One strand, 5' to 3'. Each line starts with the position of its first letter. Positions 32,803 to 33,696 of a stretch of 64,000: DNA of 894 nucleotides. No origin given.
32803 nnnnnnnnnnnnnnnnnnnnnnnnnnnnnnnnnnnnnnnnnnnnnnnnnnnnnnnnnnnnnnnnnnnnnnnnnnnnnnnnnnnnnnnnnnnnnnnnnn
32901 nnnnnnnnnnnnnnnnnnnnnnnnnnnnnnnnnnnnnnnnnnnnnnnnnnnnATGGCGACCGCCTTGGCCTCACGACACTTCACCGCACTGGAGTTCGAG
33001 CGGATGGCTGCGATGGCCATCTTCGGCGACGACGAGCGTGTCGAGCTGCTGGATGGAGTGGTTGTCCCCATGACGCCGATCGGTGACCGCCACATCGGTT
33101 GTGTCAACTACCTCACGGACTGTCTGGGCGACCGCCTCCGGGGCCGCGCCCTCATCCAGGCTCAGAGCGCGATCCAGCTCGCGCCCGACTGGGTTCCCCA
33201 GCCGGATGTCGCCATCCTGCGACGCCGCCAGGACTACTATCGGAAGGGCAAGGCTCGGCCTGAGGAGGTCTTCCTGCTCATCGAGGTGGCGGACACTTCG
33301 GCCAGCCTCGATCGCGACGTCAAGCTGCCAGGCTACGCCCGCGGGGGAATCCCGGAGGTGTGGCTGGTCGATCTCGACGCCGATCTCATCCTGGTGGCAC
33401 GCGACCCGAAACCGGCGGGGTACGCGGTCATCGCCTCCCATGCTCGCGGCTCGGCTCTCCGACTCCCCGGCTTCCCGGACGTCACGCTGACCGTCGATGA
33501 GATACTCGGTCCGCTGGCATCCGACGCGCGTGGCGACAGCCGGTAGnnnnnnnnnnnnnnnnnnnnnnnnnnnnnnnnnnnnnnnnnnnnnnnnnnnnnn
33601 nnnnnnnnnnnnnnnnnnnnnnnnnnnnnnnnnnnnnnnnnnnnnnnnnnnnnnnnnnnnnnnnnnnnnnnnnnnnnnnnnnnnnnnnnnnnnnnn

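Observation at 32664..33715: A solitary Uma2 nuclease gene sits exactly between two copies of the agmatinase 3' end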

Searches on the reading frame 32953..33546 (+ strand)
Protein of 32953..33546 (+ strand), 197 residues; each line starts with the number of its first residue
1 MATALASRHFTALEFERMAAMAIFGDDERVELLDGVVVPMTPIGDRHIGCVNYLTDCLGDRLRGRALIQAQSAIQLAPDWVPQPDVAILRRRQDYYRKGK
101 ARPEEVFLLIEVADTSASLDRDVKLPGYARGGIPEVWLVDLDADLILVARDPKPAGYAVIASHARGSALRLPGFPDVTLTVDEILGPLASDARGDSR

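Call 6: search_protein_families(library=pfam, proteins=[window:32953-33546:+])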
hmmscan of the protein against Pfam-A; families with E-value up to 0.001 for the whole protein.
window:32953-33546:+ (197 aa): 1 family
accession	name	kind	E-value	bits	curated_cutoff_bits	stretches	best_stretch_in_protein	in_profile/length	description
PF05685.18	Uma2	-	7.6e-29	100.8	27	1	14-181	3-171/172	Putative restriction endonuclease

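Call 8: find_encoding_contigs(protein=window:32953-33546:+, flank=10000, max_places=10)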
Protein window:32953-33546:+ (197 aa): no gene with exactly this product is on record in the collection.

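Call 11: find_related_loci(query=window:32953-33546:+, collection=genome_contigs, flank=4000)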
Query window:32953-33546:+ (197 aa) in genome_contigs; peptide patterns used: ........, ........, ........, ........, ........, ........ (x = any residue, [..] = any of these).
510 stretches matched a pattern; 216 encode a relative of the query (tblastn E <= 1e-3); the best 80 are kept; 80 distinct loci.
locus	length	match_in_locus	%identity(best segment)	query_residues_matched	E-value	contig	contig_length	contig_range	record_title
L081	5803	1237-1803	49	1-190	3e-54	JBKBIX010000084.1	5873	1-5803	MAG: Candidatus Bipolaricaulia bacterium isolate 21I_052.bin.33 NODE_84_length_5873_cov_28.505866, whole genome shotgun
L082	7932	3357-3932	48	1-191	7e-53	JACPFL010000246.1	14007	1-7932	MAG: Deltaproteobacteria bacterium isolate NC_groundwater_360_Ag_B-0.1um_69_10 GD18-4_B1_scaffold_1175228, whole genome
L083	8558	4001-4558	48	1-186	9e-53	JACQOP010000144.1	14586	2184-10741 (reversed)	MAG: Chloroflexi bacterium isolate NC_groundwater_1284_Ag_S-0.2um_61_37 S_p2_S4_coassembly_k141_3448145, whole genome sh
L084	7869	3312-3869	50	1-186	4e-52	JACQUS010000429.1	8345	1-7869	MAG: Chloroflexi bacterium isolate NC_groundwater_1443_Ag_S-0.65um_71_33 S_p65_S5_coassembly_k141_3634611, whole genome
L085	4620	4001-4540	48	7-186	8e-52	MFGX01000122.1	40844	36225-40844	MAG: Candidatus Fraserbacteria bacterium RBG_16_55_9 RBG_16_scaffold_740, whole genome shotgun sequence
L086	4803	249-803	49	1-186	3e-51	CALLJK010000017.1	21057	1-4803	MAG: Candidatus Bipolaricaulota bacterium isolate S1_Bin_METABAT__319_1 genome assembly, contig: c_000000182593, whole g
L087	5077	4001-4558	48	1-186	2e-51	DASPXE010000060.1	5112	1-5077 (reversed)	MAG TPA_asm: Gemmatimonadales bacterium isolate SMAG_U11559 k141_262875, whole genome shotgun sequence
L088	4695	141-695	43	1-185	6e-51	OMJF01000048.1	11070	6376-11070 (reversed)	Anabaena sp. 54 isolate AM_0902 genome assembly, contig: k99_554825, whole genome shotgun sequence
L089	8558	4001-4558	43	1-186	7e-51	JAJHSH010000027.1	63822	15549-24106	MAG: Candidatus Acetothermia bacterium isolate NSHQ14B.2017.Bin6 k141_57802, whole genome shotgun sequence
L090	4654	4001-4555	49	6-189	3e-50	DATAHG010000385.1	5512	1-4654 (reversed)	MAG TPA_asm: Thermoanaerobaculia bacterium isolate SMAG_U6849 k141_2065142, whole genome shotgun sequence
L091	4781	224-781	49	1-186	3e-50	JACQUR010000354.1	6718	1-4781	MAG: Chloroflexi bacterium isolate NC_groundwater_1442_Ag_S-0.65um_69_44 S_p65_S5_coassembly_k141_3752996, whole genome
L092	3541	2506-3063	47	1-186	4e-50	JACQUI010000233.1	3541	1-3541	MAG: Chloroflexi bacterium isolate NC_groundwater_1433_Ag_S-0.65um_63_37 S_p65_S5_coassembly_k141_3146253, whole genome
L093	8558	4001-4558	47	1-186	4e-50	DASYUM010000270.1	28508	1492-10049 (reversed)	MAG TPA_asm: Candidatus Methylomirabilota bacterium isolate SMAG_U4595 k141_2425671, whole genome shotgun sequence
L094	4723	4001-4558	46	1-186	7e-50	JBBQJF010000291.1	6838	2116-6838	MAG: Dehalococcoidia bacterium isolate Co_metawrap_750 Cmw_750_k141_27119881_length_6838_cov_9.0000, whole genome shotgu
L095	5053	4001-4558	45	1-186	3e-49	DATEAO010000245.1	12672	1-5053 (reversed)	MAG TPA_asm: Candidatus Methylomirabilota bacterium isolate SMAG_U8220 k141_2891613, whole genome shotgun sequence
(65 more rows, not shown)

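Call 14: find_homologous_proteins(query=window:32953-33546:+, max_evalue=1e-20)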
Query window:32953-33546:+ (197 aa): 672 proteins with E <= 1e-20 among 1257 candidates; the best 120 are listed.
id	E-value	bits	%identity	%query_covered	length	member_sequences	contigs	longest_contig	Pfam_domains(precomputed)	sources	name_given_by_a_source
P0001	8.4e-120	415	95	100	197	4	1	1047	PF05685.19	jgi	jgi:Uma2 family endonuclease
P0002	1.3e-116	405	93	100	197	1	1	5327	PF05685.19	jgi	jgi:Uma2 family endonuclease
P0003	2.4e-103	361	90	95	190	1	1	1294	PF05685.19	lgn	-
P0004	9.0e-103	360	87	95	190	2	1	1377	PF05685.19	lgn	-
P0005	2.0e-98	345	81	100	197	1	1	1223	PF05685.19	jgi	jgi:Uma2 family endonuclease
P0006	1.1e-85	304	75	94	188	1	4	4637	PF05685.19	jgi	jgi:Uma2 family endonuclease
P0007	4.2e-66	240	59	95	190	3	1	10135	PF05685.19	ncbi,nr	ncbi:MAG TPA: Uma2 family endonuclease [Candidatus Limnocylindrales bacterium]|nr:Uma2 family endonu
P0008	8.2e-65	236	58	95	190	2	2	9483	PF05685.19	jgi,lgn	jgi:Uma2 family endonuclease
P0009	6.9e-63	229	57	94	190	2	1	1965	PF05685.19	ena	-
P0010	3.7e-59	217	57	93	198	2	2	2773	PF05685.19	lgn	-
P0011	1.9e-58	215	54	95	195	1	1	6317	PF05685.19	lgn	-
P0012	1.7e-57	212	54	91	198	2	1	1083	PF05685.19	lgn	-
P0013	2.6e-57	211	69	75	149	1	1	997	PF05685.19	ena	-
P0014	2.4e-56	208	51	94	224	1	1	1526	PF05685.19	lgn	-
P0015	3.3e-56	208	56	91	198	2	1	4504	PF05685.19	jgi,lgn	jgi:Uma2 family endonuclease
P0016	2.5e-55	205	57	91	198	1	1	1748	PF05685.19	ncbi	-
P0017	5.2e-55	204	51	98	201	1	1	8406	PF05685.19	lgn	-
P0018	7.3e-55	203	55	91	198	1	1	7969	PF05685.19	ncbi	ncbi:MAG: Uma2 family endonuclease [Candidatus Rokuibacteriota bacterium]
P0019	1.3e-54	202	53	95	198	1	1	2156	PF05685.19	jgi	jgi:Uma2 family endonuclease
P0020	2.6e-54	201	56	91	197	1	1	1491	PF05685.19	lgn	-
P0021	7.7e-54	200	52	95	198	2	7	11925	PF05685.19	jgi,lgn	jgi:Uma2 family endonuclease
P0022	1.3e-53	199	56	88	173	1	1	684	PF05685.19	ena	-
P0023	2.1e-53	198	54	95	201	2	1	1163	PF05685.19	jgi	jgi:hypothetical protein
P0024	4.2e-53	197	52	96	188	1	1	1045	PF05685.19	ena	-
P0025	9.3e-52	193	52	94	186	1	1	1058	PF05685.19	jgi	jgi:Uma2 family endonuclease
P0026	1.1e-48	183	46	94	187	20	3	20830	PF05685.19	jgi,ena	-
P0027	3.8e-48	181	52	91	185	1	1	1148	PF05685.19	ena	-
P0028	3.8e-48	181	52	94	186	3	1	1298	PF05685.19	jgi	jgi:Uma2 family endonuclease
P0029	5.3e-48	181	45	94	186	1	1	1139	PF05685.19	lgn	-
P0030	8.3e-48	180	51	92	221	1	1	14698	PF05685.19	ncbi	-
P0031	9.9e-48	180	46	94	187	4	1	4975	PF05685.19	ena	-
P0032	2.3e-47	179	51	91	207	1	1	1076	PF05685.19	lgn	-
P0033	3.0e-47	178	52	86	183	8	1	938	PF05685.19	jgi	jgi:Uma2 family endonuclease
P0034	7.4e-47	177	52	94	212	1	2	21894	PF05685.19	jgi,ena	jgi:Uma2 family endonuclease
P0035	9.4e-47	177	46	94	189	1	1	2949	PF05685.19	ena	-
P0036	1.2e-46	176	49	94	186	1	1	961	PF05685.19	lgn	-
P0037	1.3e-46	176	48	94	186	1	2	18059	PF05685.19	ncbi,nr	ncbi:MAG: Uma2 family endonuclease [Deltaproteobacteria bacterium]|nr:Uma2 family endonuclease [Delt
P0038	1.3e-46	176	45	94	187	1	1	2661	PF05685.19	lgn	-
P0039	2.2e-46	176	51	94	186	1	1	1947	PF05685.19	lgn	-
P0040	2.3e-46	175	48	93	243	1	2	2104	PF05685.19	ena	-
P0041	3.1e-46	175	51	94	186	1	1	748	PF05685.19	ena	-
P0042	4.4e-46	175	51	94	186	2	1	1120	PF05685.19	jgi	jgi:Uma2 family endonuclease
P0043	5.9e-46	174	50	94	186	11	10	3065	PF05685.19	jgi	jgi:Uma2 family endonuclease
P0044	6.4e-46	174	50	94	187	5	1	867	PF05685.19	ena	-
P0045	7.1e-46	174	48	94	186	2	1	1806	PF05685.19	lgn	-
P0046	7.3e-46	174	49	94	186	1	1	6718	PF05685.19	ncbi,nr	ncbi:MAG: Uma2 family endonuclease [Chloroflexi bacterium]|nr:Uma2 family endonuclease [Chloroflexot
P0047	8.9e-46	174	51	90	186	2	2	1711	PF05685.19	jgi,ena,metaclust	metaclust:\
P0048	1.2e-45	173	48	94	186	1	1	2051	PF05685.19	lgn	-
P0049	1.2e-45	173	51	94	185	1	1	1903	PF05685.19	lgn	-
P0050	1.6e-45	173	49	94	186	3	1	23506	PF05685.19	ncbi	ncbi:MAG TPA: Uma2 family endonuclease [Methylomirabilota bacterium]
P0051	1.8e-45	173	49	94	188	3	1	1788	PF05685.19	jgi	jgi:Uma2 family endonuclease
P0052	2.3e-45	172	47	86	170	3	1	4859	PF05685.19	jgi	jgi:Uma2 family endonuclease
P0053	2.4e-45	172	44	94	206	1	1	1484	PF05685.19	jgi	jgi:Uma2 family endonuclease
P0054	3.3e-45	172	50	94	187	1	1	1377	PF05685.19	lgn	-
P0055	4.0e-45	171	46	94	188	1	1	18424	PF05685.19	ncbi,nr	ncbi:MAG: Uma2 family endonuclease [Chloroflexi bacterium]|nr:Uma2 family endonuclease [Chloroflexot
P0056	4.5e-45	171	44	94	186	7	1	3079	PF05685.19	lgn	-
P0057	5.5e-45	171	49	94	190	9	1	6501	PF05685.19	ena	-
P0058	7.7e-45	170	50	94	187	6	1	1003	PF05685.19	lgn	-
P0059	1.2e-44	170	50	94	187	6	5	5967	PF05685.19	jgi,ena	-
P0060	1.6e-44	169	42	94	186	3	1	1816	PF05685.19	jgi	jgi:Uma2 family endonuclease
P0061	2.0e-44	169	46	94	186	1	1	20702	PF05685.19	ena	-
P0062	2.2e-44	169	48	94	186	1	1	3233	PF05685.19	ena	-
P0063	2.2e-44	169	50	94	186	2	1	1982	PF05685.19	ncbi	-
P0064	2.5e-44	169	49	94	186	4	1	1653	PF05685.19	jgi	-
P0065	2.5e-44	169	50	94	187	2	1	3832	PF05685.19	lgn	-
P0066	2.7e-44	169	48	94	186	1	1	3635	PF05685.19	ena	-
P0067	2.9e-44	169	46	94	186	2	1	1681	PF05685.19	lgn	-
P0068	3.5e-44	168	50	94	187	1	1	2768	PF05685.19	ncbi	-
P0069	3.6e-44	168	50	96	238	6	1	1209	PF05685.19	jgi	-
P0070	4.5e-44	168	48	94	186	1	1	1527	PF05685.19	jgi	jgi:Uma2 family endonuclease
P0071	4.5e-44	168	48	94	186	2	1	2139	PF05685.19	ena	-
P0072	5.0e-44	168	48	93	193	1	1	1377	PF05685.19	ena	-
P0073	5.2e-44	168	44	94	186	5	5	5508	PF05685.19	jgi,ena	jgi:Uma2 family endonuclease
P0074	5.8e-44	168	47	94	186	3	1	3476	PF05685.19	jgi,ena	jgi:Uma2 family endonuclease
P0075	6.0e-44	168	46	94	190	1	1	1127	PF05685.19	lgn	-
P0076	6.1e-44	168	50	94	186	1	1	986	PF05685.19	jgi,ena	-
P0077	6.6e-44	167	46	94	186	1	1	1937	PF05685.19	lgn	-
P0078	6.7e-44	167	50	90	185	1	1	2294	PF05685.19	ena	-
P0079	1.0e-43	167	47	90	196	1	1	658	PF05685.19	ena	-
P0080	1.1e-43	167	50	94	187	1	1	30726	PF05685.19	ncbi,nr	ncbi:MAG: Uma2 family endonuclease [Deltaproteobacteria bacterium]|nr:Uma2 family endonuclease [Delt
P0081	1.1e-43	167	45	94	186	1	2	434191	PF05685.19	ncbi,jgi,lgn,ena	ncbi:MAG TPA: Uma2 family endonuclease [Pyrinomonadaceae bacterium]|jgi:Uma2 family endonuclease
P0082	1.2e-43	167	42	94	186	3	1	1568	PF05685.19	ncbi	-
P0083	1.2e-43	167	49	91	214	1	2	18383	PF05685.19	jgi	jgi:Uma2 family endonuclease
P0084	1.4e-43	166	47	94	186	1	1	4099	PF05685.19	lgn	-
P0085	1.6e-43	166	45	94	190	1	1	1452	PF05685.19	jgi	jgi:Uma2 family endonuclease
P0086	1.8e-43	166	47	96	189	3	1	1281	PF05685.19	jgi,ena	-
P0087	2.0e-43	166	47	94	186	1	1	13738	PF05685.19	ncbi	-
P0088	2.1e-43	166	47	94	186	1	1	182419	PF05685.19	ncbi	-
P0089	2.1e-43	166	49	94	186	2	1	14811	PF05685.19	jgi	jgi:Uma2 family endonuclease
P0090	2.4e-43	166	47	91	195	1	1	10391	PF05685.19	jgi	jgi:Uma2 family endonuclease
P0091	2.4e-43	166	49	94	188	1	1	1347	PF05685.19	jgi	jgi:Uma2 family endonuclease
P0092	2.7e-43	165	44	94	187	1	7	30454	PF05685.19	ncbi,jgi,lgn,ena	ncbi:MAG: Uma2 family endonuclease [Pseudanabaena sp.]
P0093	3.2e-43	165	50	94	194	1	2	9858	PF05685.19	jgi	jgi:Uma2 family endonuclease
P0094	3.5e-43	165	44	94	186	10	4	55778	PF05685.19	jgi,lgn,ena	jgi:Uma2 family endonuclease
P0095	4.7e-43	165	46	94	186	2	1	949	PF05685.19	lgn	-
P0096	5.0e-43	165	45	94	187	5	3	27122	PF05685.19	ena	-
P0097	5.2e-43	165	46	94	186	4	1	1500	PF05685.19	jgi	jgi:Uma2 family endonuclease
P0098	6.6e-43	164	49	92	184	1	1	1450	PF05685.19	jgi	jgi:Uma2 family endonuclease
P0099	6.8e-43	164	51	90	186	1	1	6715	PF05685.19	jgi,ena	jgi:Uma2 family endonuclease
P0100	7.0e-43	164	48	90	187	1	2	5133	PF05685.19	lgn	-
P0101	7.2e-43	164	49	88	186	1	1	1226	PF05685.19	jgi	jgi:Uma2 family endonuclease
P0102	7.4e-43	164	51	95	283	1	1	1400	PF05685.19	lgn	-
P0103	7.6e-43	164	43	94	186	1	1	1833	PF05685.19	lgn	-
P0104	8.3e-43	164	48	94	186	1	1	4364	PF05685.19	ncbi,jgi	jgi:Uma2 family endonuclease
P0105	8.9e-43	164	50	90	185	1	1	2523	PF05685.19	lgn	-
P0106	9.8e-43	164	48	94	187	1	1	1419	PF05685.19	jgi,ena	-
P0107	1.0e-42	164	47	91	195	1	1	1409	PF05685.19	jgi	-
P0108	1.0e-42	164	44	92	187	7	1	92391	PF05685.19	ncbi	-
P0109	1.0e-42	164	48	94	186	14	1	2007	PF05685.19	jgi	jgi:Uma2 family endonuclease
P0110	1.1e-42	164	47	94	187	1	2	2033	PF05685.19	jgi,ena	-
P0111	1.1e-42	163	42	94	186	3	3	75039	PF05685.19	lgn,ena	-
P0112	1.1e-42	163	45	95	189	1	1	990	PF05685.19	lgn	-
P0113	1.2e-42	163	48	95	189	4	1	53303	PF05685.19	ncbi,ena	-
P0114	1.2e-42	163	49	94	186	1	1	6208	PF05685.19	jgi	jgi:Uma2 family endonuclease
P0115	1.2e-42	163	49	94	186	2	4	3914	PF05685.19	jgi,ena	-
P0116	1.4e-42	163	47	95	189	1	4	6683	PF05685.19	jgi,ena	-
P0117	1.4e-42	163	49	94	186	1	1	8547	PF05685.19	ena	-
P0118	1.4e-42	163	45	94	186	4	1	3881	PF05685.19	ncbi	ncbi:MAG: Uma2 family endonuclease [Gemmatimonadales bacterium]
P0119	1.5e-42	163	49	94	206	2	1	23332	PF05685.19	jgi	-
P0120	1.7e-42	163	43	94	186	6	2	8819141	PF05685.19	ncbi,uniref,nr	ncbi:hypothetical protein SAMD00079811_49640 [Scytonema sp. HK-05]|uniref:Uma2 family endonuclease n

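Call 15: find_encoding_contigs(protein=P0002, flank=6000)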
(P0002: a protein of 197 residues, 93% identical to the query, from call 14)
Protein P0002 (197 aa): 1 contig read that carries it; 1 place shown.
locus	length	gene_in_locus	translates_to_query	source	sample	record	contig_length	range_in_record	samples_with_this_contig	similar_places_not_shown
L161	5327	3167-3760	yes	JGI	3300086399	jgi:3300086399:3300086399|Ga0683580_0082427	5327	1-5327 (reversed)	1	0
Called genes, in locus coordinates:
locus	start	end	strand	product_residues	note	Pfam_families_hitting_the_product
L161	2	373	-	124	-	?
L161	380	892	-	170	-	PF07331:TctB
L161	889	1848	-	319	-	PF03401:TctC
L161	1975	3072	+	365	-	PF02746:MR_MLE_N, PF13378:MR_MLE_C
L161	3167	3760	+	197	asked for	PF05685:Uma2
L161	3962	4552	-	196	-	PF08843:AbiEii (weak), PF19502:DUF6036 (faint)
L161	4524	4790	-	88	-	-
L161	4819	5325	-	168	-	?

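Call 16: find_encoding_contigs(protein=P0006, flank=6000)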
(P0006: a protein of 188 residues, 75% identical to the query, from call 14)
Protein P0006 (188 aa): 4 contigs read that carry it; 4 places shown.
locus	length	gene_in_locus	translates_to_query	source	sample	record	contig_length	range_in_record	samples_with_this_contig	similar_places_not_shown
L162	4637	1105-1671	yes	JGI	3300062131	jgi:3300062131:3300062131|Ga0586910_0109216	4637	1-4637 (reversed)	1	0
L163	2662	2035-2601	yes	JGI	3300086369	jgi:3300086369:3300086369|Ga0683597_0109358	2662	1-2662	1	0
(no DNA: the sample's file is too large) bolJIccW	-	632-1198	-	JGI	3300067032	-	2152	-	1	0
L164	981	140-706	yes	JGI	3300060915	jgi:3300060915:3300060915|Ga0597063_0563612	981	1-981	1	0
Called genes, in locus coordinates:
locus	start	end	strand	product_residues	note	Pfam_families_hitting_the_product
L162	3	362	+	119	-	?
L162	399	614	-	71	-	-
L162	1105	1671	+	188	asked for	PF05685:Uma2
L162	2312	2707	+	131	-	PF00436:SSB, PF22657:SSB_1 (weak)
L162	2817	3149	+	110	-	-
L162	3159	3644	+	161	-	PF04002:RadC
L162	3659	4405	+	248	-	PF10108:DNA_pol_B_exo2 (faint)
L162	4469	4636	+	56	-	?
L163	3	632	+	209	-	?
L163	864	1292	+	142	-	PF12867:DinB_2 (faint)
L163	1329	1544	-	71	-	-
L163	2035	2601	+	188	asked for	PF05685:Uma2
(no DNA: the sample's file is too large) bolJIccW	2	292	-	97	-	?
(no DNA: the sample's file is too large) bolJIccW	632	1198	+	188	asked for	PF05685:Uma2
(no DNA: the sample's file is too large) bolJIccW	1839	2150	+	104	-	?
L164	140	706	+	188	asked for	PF05685:Uma2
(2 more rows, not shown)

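Call 17: find_encoding_contigs(protein=P0001, flank=6000)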
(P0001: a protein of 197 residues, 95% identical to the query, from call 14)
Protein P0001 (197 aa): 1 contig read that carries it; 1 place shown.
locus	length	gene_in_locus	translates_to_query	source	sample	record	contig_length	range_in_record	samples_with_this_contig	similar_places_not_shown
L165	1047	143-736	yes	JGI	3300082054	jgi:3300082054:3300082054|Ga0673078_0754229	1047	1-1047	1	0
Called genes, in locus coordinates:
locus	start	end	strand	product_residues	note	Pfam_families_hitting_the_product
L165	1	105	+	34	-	?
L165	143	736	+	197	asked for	PF05685:Uma2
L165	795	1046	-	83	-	?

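Call 29: find_related_loci(query=window:32953-33546:+, collection=metagenome_contigs, flank=6000)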
Query window:32953-33546:+ (197 aa) in metagenome_contigs; peptide patterns used: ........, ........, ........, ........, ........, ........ (x = any residue, [..] = any of these).
600 stretches matched a pattern (row limit reached: there are more); 298 encode a relative of the query (tblastn E <= 1e-3); the best 80 are kept; 79 distinct loci.
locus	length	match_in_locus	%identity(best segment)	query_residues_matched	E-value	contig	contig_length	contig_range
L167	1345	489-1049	59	1-187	8e-74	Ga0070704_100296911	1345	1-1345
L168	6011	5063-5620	54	1-186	4e-60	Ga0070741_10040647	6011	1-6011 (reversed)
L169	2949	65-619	46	1-185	3e-52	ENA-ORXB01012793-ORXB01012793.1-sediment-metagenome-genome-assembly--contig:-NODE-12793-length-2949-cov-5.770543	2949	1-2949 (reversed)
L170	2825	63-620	47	1-186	2e-52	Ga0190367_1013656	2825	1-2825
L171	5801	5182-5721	48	7-186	6e-52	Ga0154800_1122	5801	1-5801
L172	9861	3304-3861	49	1-186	7e-52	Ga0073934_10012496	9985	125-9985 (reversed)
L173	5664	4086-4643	49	1-186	8e-52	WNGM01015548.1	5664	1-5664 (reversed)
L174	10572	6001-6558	49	1-186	5e-51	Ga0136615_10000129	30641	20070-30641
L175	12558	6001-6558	46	1-186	6e-51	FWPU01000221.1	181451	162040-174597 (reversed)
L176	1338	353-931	45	1-193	8e-53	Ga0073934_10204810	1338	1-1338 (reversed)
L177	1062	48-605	47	1-186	5e-53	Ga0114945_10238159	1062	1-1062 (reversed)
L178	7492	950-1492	43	5-185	4e-49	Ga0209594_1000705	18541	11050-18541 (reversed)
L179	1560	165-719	48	1-186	3e-50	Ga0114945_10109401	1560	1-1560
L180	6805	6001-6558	43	1-186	2e-48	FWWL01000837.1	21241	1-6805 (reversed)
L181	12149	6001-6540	48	6-185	6e-48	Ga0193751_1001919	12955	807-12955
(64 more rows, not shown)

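Call 31: find_encoding_contigs(protein=P0003, flank=3000)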
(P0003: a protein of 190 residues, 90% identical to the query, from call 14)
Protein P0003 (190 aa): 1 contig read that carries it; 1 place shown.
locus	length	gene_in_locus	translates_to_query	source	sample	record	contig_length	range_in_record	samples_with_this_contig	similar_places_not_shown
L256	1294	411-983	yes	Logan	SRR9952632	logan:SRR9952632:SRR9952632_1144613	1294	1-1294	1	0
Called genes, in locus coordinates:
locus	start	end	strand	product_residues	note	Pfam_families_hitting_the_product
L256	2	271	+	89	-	?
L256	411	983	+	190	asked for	PF05685:Uma2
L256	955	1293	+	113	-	?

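Call 32: find_encoding_contigs(protein=P0004, flank=3000)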
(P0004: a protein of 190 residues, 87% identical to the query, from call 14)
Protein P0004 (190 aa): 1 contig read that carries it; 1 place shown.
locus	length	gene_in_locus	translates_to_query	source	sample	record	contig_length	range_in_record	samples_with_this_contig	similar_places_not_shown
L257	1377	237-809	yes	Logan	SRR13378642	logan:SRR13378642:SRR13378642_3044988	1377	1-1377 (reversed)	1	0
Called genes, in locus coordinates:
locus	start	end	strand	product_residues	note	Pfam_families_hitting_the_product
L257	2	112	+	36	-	?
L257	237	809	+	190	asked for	PF05685:Uma2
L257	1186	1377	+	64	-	?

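Call 50: search_solved_structures(query=window:32953-33546:+, max_evalue=0.001, show_alignments=1)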
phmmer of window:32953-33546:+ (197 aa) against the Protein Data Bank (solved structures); distinct sequences matched with E-value up to 0.001: 1.
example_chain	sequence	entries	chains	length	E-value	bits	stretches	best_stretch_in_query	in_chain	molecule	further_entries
9y1l_A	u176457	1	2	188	0.00016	24.2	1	68-184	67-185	Putative restriction endonuclease domain-containing protein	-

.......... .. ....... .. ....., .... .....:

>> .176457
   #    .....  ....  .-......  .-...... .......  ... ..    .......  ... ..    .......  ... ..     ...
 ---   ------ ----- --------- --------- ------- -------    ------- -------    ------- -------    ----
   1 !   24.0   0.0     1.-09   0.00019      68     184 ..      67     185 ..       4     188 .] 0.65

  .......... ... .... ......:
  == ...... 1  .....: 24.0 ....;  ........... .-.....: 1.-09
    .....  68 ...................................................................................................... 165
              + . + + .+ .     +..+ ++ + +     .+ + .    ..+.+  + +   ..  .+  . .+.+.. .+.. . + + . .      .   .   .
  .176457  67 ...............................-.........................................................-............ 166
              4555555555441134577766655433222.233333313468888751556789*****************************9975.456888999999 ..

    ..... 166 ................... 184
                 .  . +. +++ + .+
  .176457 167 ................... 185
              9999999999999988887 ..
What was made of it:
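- On Uma2 / COG4636 (Pfam PF05685) PD-(D/E)XK nuclease-fold proteins: They align to the equivalent positions of PDB 9y1l (call 50).
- PD-(D/E)XK fold with intact motifs (calls 6, 50).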

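Call 51: search_protein_families(library=padloc, proteins=[window:32953-33546:+], max_evalue=0.01)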
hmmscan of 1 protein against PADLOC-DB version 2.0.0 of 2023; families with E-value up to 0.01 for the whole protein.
window:32953-33546:+ (197 aa): 4 families
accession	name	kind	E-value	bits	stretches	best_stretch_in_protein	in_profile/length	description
PDLC04833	PDC-S03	-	2.7e-14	51.1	1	25-185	35-203/207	-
PDLC04835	PDC-S03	-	5.1e-09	34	1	24-142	18-147/207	-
PDLC04832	PDC-S03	-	1.2e-06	26.5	1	25-184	20-185/188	-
PDLC04834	PDC-S03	-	0.00099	16.9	1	9-185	8-182/184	-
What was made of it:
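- On PADLOC candidate defence gene PDC-S03: PDLC04833 E=2.7e-14 (call 51).
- Closest known: Solo-toxin view of Uma2. Same: HMM match to PDC-S03 (E=3e-14, call 51).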
